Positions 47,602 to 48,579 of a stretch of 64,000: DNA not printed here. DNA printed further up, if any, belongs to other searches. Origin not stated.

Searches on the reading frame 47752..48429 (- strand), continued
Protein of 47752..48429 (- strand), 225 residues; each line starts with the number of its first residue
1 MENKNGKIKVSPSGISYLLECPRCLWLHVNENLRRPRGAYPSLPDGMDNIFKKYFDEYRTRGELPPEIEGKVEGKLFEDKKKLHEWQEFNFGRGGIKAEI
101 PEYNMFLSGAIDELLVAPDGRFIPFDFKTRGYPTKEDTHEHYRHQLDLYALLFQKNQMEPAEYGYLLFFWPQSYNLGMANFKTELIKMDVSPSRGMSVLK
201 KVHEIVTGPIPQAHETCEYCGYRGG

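Call 28: find_encoding_contigs(protein=P0062, flank=6000, max_places=2)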
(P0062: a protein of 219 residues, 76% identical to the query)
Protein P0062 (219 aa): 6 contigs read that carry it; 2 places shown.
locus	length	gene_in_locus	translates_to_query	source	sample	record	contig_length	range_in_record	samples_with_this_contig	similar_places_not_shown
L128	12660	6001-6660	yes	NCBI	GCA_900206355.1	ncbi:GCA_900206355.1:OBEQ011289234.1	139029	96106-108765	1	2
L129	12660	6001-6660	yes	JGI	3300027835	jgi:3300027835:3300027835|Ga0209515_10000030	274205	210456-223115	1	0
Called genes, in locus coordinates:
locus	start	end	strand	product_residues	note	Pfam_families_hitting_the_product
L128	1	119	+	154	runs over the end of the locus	PF00293:NUDIX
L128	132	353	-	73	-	-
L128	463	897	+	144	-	PF04677:CwfJ_C_1 (weak), PF11969:DcpS_C, PF01230:HIT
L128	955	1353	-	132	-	-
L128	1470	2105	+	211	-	PF03167:UDG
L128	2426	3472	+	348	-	PF00438:S-AdoMet_synt_N, PF02772:S-AdoMet_synt_M, PF02773:S-AdoMet_synt_C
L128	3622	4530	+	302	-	-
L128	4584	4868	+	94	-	-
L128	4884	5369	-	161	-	-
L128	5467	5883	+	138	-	-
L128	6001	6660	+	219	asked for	PF12705:PDDEXK_1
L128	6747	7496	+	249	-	PF00005:ABC_tran, PF13304:AAA_21 (weak)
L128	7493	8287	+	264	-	PF01061:ABC2_membrane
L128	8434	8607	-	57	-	-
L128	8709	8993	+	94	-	-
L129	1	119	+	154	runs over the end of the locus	PF00293:NUDIX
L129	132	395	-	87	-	-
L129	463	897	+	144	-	PF04677:CwfJ_C_1 (weak), PF11969:DcpS_C, PF01230:HIT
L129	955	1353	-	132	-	-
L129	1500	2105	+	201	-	PF03167:UDG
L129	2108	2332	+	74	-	-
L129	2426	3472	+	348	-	PF00438:S-AdoMet_synt_N, PF02772:S-AdoMet_synt_M, PF02773:S-AdoMet_synt_C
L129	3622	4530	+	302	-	-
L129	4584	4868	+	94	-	-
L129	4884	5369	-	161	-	-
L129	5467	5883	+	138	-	-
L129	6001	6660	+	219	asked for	PF12705:PDDEXK_1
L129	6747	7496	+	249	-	PF00005:ABC_tran, PF13304:AAA_21 (weak)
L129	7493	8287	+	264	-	PF01061:ABC2_membrane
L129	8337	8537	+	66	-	-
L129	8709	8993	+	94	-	-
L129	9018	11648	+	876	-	-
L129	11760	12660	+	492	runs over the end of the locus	PF21760:SecD_1st, PF22599:SecDF_P1_head, PF02355:SecD_SecF_C, PF03176:MMPL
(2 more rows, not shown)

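Call 29: find_encoding_contigs(protein=P0118, flank=6000, max_places=2)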
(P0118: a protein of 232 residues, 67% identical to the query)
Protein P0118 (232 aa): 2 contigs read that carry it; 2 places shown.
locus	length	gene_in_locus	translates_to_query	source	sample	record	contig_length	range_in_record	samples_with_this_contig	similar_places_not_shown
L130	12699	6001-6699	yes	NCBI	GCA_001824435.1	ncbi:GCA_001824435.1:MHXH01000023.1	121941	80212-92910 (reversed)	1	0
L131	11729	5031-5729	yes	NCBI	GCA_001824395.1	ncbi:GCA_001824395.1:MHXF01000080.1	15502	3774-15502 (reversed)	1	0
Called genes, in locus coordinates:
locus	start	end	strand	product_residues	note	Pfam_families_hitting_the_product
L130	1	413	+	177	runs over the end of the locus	PF01161:PBP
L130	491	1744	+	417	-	-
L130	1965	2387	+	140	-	PF07884:VKOR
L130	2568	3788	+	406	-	PF19425:Csd3_N2, PF01551:Peptidase_M23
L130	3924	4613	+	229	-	PF02163:Peptidase_M50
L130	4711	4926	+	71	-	-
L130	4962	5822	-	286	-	PF17820:PDZ_6 (weak)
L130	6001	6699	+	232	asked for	PF12705:PDDEXK_1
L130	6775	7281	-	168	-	PF14470:bPH_3 (weak), PF03703:bPH_2 (weak)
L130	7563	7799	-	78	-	-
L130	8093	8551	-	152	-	-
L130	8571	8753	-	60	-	-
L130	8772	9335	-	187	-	PF01195:Pept_tRNA_hydro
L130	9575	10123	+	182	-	PF10502:Peptidase_S26, PF00717:Peptidase_S24 (weak)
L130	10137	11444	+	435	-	PF13393:tRNA-synt_His, PF00587:tRNA-synt_2b, PF03129:HGTP_anticodon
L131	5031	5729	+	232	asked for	PF12705:PDDEXK_1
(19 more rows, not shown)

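Call 55: search_solved_structures(query=A2, max_evalue=1)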
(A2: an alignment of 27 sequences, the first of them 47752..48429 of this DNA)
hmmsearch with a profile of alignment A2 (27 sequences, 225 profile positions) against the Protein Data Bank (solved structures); distinct sequences matched with E-value up to 1: 12.
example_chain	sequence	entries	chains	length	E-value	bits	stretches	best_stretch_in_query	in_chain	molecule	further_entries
4r5q_A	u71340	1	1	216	7.6e-06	28.4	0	109-207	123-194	CRISPR-associated exonuclease, Cas4 family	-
4ic1_A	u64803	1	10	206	0.0021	20.5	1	106-222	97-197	Uncharacterized protein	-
7sjr_B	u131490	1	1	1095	0.014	17.7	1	104-152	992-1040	DNA helicase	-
6ppu_B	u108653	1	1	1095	0.014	17.7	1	104-152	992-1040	UvrD/REP helicase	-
6ppu_A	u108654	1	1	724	0.025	16.9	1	105-153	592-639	ATP-dependent DNA helicase (UvrD/REP)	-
7sjr_A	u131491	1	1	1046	0.052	15.9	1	105-153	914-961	DNA helicase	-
5yj6_A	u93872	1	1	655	0.22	13.8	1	125-157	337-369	Dockerin type I repeat-containing protein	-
6ppr_B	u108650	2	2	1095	0.24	13.7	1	104-152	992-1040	UvrD/REP helicase | DNA 3'-5' helicase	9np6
6ppj_B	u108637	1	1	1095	0.26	13.6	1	104-152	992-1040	UvrD/REP helicase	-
1l1y_A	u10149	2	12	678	0.31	13.3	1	125-155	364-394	cellobiohydrolase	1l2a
6ppj_A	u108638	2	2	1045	0.88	11.9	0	105-153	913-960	ATP-dependent DNA helicase (UvrD/REP)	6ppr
9np6_A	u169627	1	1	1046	0.89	11.8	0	105-153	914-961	DNA 3'-5' helicase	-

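Call 56: search_protein_families(library=padloc, proteins=[window:47752-48429:-], max_evalue=0.01)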
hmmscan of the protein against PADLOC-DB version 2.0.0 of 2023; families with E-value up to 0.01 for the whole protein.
window:47752-48429:- (225 aa): 7 families
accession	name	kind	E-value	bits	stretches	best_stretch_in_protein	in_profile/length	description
PDLC01250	Cas4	-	3.3e-11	41.8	1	73-223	33-164/168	"CAS-I,CAS-II,CAS-III,CAS-IV,CAS-V,CAS-VI; acquisition_associated"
PDLC00944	Cas4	-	2.4e-09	35.6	1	96-223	55-173/177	Cas4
PDLC01447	Cas4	-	3e-09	35.6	1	9-223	4-154/161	"CAS-I,CAS-II,CAS-III,CAS-IV,CAS-V,CAS-VI; acquisition_associated"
PDLC00943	Cas4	-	1.4e-08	33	1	104-223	63-175/180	CRISPR-associated protein Cas4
PDLC02087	Cas4b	-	2.9e-08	32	1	103-223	70-185/189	-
PDLC01611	Cas4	-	1.7e-05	23.1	1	70-223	29-153/158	"CAS-I,CAS-II,CAS-III,CAS-IV,CAS-V,CAS-VI; acquisition_associated"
PDLC00059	DruK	-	0.0018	15.5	1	105-222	124-230/326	PD-(D/E)XK nuclease superfamily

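Call 62: predict_structure(alignment_id=A3)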
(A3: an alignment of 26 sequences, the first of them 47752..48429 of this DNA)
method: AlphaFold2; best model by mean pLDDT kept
length: 225 residues; sequences in the alignment: 26
mean_pLDDT: 83.8   pTM: 0.83
mean pLDDT of the five models: 83.8, 81.8, 81.2, 80.8, 78.7
residues with pLDDT >= 90: 107; 70-90: 81; 50-70: 27; < 50: 10
segments of 3 or more residues with pLDDT < 50: 1-3, 133-135
pLDDT, mean of each block of 10 residues (from residue 1): 66 81 89 67 72 91 94 93 82 78 93 93 89 57 90 96 92 76 91 96 94 77 56
secondary structure, 60 per line:
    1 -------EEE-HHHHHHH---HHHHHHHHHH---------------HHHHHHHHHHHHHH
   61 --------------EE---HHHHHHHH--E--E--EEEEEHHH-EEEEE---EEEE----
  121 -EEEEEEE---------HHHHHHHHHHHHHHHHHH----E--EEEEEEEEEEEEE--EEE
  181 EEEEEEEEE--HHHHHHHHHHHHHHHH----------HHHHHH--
elements in order: E8-10 H12-18 H22-31 H47-60 H80-87 E96-100 E105-109 E113-116 E122-128 H138-155 E163-175 E178-189 H192-207 H218-223

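Call 64: fold_search(model_id=the predicted structure, library=pdb)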
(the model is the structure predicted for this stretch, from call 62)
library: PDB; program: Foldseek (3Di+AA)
matches with E <= 10: 368; with E <= 0.001: 8
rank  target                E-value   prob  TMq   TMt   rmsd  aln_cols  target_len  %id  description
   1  6ppu_A                8.4e-05  1.00  0.44  0.20  12.8       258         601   18  Cryo-EM structure of AdnAB-AMPPNP-DNA complex (released 2019-11-20)
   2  3h4r                  1.2e-04  0.99  0.36  0.37  11.7       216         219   11  Crystal structure of E. coli RecE exonuclease (released 2009-05-26)
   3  9np6_A                1.7e-04  1.00  0.46  0.15  12.2       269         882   17  Cryo-EM structure of AdnA(D934A)-AdnB(D1014A) in complex with AMPPNP and blunt end DNA (released 2025-03-19)
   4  6ppr_A                2.6e-04  1.00  0.48  0.16  12.9       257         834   19  Cryo-EM structure of AdnA(D934A)-AdnB(D1014A) in complex with AMPPNP and DNA (released 2019-11-20)
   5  7lw9_A                4.3e-04  0.99  0.41  0.36  11.4       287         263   11  Human Exonuclease 5 crystal structure in complex with ssDNA, Sm, and Na (released 2021-07-14)
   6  7mi5_A                5.2e-04  1.00  0.49  0.23   7.7       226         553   16  Asymmetrical PAM-Non PAM prespacer bound Cas4/Cas1/Cas2 complex (released 2021-11-17)
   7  7sjr_A                5.9e-04  1.00  0.48  0.15  12.1       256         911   18  Cryo-EM structure of AdnA-AdnB(W325A) in complex with DNA and AMPPNP (released 2021-12-22)
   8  7lwa_A                7.6e-04  0.99  0.41  0.36   9.8       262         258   11  Human Exonuclease 5 crystal structure (T88E) in complex with ssDNA and Mg (released 2021-07-14)
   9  7lw7                  1.0e-03  0.98  0.40  0.33  10.9       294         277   11  Human Exonuclease 5 crystal structure (released 2021-07-14)
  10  9iac_A                1.4e-03  0.84  0.29  0.25  16.8       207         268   15  Structure of the Argonaute-associated Cas4 family protein 1 (ACE1) from Microcystis aeruginosa (MaACE1) (released 2025-04-23)
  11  7lw8_A                1.7e-03  0.98  0.40  0.36   9.9       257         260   11  Human Exonuclease 5 crystal structure in complex with a ssDNA (released 2021-07-14)
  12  9iac_B                3.6e-03  0.72  0.29  0.25  16.7       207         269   15  Structure of the Argonaute-associated Cas4 family protein 1 (ACE1) from Microcystis aeruginosa (MaACE1) (released 2025-04-23)
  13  9iab_B                7.3e-03  0.95  0.28  0.24   5.7       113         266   18  Structure of the Argonaute-associated Cas4 family protein 1 (ACE1) from Chroococcidiopsis thermalis (CtACE1) (released 2025-04-23)
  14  9iab_A                1.3e-02  0.95  0.29  0.25   5.6       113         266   20  Structure of the Argonaute-associated Cas4 family protein 1 (ACE1) from Chroococcidiopsis thermalis (CtACE1) (released 2025-04-23)
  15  3sz4                  1.5e-02  0.89  0.39  0.43   7.8       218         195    8  Crystal Structure of LHK-Exo in complex with dAMP (released 2012-02-15)
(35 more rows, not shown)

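Call 70: find_encoding_contigs(protein=P0001, flank=3000, max_places=1)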
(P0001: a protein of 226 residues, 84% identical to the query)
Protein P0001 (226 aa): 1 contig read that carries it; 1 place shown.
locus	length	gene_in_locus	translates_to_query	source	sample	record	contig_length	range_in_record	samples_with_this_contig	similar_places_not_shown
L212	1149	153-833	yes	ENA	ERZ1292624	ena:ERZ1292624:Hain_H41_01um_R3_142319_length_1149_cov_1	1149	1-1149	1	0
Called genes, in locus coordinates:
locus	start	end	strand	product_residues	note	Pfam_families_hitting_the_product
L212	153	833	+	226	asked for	PF12705:PDDEXK_1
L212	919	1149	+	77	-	?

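Call 71: find_encoding_contigs(protein=P0002, flank=3000, max_places=1)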
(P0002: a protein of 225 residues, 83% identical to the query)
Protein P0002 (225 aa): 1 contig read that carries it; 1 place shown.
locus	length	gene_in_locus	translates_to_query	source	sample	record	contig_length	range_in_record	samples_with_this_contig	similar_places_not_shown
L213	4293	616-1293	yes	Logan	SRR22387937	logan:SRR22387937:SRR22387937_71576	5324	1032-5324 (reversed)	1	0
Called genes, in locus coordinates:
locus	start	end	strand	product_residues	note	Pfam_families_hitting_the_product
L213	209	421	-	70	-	-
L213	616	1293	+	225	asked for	PF12705:PDDEXK_1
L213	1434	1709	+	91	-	PF12840:HTH_20 (weak), PF25212:HVO_A0114 (weak), PF01022:HTH_5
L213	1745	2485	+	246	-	PF00005:ABC_tran, PF13304:AAA_21 (faint)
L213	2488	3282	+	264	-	PF01061:ABC2_membrane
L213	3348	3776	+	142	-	-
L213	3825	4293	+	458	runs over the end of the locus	PF21760:SecD_1st, PF22599:SecDF_P1_head, PF02355:SecD_SecF_C, PF03176:MMPL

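Call 72: find_encoding_contigs(protein=P0014, flank=3000, max_places=1)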
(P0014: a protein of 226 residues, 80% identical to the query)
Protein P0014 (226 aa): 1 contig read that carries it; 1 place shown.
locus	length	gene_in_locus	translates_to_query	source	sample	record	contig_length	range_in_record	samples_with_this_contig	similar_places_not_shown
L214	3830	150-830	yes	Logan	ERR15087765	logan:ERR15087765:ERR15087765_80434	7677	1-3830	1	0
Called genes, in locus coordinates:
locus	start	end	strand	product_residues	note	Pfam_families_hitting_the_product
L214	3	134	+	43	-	?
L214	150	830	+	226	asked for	PF12705:PDDEXK_1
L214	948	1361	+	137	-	PF00892:EamA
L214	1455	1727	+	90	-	-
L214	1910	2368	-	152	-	-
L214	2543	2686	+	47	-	-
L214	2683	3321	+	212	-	-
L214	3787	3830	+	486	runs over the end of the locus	PF21760:SecD_1st, PF22599:SecDF_P1_head, PF02355:SecD_SecF_C, PF03176:MMPL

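Call 73: find_encoding_contigs(protein=P0017, flank=3000, max_places=1)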
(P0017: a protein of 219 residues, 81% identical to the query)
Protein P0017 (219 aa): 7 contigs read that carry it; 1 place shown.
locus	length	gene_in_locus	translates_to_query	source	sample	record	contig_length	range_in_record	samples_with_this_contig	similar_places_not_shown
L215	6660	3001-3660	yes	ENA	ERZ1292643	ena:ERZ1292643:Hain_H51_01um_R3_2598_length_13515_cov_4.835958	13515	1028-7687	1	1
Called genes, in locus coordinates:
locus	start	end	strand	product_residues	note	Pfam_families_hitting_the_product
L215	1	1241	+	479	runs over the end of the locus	PF01406:tRNA-synt_1e, PF09334:tRNA-synt_1g (weak), PF23493:CysS_C (weak)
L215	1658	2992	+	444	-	PF00772:DnaB, PF13481:AAA_25, PF03796:DnaB_C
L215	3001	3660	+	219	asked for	PF12705:PDDEXK_1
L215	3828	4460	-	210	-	PF21176:RecR_HhH (weak), PF01751:Toprim (weak), PF13662:Toprim_4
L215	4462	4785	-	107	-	-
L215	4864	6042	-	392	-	PF04209:HgmA_C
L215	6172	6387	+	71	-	PF09834:DUF2061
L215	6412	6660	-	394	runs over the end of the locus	PF01370:Epimerase, PF16363:GDP_Man_Dehyd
